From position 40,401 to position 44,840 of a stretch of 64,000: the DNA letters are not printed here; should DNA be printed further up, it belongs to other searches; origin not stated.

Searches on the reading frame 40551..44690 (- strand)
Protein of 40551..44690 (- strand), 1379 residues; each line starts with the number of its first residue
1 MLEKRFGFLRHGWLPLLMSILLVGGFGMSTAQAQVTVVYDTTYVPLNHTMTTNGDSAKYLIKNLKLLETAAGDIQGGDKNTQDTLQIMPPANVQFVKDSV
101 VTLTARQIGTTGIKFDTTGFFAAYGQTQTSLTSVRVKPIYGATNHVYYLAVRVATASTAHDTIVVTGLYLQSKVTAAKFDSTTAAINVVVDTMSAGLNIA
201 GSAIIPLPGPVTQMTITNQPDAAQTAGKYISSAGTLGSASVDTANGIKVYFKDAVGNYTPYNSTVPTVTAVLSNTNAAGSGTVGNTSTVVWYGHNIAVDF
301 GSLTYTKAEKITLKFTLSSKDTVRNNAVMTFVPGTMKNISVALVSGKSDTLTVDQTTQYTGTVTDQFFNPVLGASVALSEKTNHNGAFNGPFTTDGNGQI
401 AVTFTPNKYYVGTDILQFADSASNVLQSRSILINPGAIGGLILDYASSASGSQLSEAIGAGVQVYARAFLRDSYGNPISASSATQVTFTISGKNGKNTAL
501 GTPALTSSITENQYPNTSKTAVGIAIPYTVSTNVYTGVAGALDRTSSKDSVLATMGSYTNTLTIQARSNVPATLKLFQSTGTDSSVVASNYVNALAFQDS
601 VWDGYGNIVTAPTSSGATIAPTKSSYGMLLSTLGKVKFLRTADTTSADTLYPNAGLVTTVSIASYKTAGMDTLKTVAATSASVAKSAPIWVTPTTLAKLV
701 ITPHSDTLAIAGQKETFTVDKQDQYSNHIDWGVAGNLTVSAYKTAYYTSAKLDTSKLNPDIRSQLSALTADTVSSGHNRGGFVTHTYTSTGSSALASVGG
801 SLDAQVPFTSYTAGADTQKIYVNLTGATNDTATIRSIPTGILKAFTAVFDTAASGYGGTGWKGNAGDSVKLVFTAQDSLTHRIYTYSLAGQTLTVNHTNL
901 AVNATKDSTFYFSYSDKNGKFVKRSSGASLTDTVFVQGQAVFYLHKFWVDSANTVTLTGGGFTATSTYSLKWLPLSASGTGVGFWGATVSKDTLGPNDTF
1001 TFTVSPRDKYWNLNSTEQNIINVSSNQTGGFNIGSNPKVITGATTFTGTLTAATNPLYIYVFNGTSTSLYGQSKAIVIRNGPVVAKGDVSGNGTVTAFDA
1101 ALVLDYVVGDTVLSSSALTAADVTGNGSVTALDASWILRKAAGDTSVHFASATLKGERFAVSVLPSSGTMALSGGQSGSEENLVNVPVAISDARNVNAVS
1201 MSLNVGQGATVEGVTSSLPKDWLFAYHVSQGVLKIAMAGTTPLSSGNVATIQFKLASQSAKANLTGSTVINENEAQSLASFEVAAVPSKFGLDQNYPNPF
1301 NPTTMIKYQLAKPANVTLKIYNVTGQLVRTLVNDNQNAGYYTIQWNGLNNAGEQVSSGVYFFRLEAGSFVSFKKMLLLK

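Call 76: search_protein_families(library=pfam, proteins=[window:40551-44690:-], max_evalue=0.0001)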
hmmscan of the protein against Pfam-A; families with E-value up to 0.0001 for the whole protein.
window:40551-44690:- (1379 aa): 3 families
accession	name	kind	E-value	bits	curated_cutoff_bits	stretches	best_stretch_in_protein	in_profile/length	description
PF13860.13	FlgD_ig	-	2.6e-14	53.4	27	1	1306-1366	14-75/79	FlgD Ig-like domain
PF00404.24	Dockerin_1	-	1.1e-11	45.2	22.9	1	1086-1137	1-52/57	Dockerin type I domain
PF18962.6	Por_Secre_tail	-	5.7e-07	30.2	27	1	1296-1375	2-73/75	Secretion system C-terminal sorting domain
